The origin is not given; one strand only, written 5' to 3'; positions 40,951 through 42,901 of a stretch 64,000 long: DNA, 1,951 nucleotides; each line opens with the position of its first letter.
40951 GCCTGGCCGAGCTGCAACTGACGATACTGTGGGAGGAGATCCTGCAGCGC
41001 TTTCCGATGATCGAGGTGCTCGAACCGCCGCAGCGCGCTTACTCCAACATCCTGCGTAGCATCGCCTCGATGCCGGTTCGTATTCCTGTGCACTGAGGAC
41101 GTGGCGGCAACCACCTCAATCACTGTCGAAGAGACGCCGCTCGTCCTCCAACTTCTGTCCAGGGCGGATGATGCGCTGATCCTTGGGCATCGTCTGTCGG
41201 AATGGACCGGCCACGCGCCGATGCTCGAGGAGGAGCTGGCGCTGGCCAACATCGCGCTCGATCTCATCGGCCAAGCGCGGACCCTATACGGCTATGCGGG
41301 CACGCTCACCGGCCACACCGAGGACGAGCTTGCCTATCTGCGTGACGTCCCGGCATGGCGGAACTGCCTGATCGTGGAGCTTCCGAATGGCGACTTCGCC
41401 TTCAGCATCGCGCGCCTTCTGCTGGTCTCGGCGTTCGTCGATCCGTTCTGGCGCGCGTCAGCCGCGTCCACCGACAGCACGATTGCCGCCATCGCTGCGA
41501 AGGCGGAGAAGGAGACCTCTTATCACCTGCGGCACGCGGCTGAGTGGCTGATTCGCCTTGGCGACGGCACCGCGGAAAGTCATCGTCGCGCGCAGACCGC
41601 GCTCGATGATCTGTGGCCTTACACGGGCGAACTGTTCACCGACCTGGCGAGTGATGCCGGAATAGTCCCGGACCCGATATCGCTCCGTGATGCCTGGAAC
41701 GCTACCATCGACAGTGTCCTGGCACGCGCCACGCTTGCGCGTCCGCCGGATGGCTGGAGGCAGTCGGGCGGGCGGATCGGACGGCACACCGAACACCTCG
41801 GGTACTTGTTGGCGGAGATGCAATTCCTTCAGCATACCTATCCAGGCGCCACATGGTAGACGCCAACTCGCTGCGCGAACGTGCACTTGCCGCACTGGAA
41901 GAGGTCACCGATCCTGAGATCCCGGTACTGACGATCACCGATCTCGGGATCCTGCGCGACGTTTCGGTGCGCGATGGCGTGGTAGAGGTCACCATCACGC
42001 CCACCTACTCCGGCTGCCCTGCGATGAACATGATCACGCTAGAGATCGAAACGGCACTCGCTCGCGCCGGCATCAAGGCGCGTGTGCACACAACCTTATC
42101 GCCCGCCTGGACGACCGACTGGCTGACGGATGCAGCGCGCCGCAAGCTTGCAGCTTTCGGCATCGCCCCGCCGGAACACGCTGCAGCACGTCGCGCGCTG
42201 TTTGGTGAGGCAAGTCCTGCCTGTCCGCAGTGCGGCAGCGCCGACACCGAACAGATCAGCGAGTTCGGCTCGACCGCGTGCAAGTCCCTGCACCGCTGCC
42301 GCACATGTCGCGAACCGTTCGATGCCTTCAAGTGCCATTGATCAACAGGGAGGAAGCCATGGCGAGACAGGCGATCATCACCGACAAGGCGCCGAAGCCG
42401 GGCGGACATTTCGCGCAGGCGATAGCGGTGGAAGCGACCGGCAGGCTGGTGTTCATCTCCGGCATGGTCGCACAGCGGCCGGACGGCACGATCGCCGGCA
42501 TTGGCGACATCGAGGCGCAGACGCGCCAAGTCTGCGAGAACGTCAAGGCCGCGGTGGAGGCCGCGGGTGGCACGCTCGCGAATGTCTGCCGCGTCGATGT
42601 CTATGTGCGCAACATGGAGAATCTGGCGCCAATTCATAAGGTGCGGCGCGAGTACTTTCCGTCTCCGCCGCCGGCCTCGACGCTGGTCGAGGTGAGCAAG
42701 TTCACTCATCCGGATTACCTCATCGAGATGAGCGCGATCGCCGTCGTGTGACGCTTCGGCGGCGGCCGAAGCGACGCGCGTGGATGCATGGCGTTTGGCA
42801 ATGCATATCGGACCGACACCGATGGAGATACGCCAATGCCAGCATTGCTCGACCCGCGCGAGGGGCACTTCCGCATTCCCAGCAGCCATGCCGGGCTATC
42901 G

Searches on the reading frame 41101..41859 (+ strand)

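Call 74: search_protein_families(library=pfam, proteins=[window:41101-41859:+], max_evalue=0.001)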
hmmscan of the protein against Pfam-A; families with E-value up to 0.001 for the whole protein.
window:41101-41859:+ (252 aa): 1 family
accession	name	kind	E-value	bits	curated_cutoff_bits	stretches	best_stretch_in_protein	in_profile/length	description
PF05138.18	PaaA_PaaC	-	1.2e-88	297.1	28.5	1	4-252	8-263/263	Phenylacetic acid catabolic protein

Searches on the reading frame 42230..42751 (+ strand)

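Call 74: search_protein_families(library=pfam, proteins=[window:42230-42751:+], max_evalue=0.001)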
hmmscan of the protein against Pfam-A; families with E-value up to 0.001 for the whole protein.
window:42230-42751:+ (173 aa): 1 family
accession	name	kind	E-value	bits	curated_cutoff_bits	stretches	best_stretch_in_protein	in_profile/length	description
PF01042.26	Ribonuc_L-PSP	-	1.1e-25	90.4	27.3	1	52-173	2-121/121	Endoribonuclease L-PSP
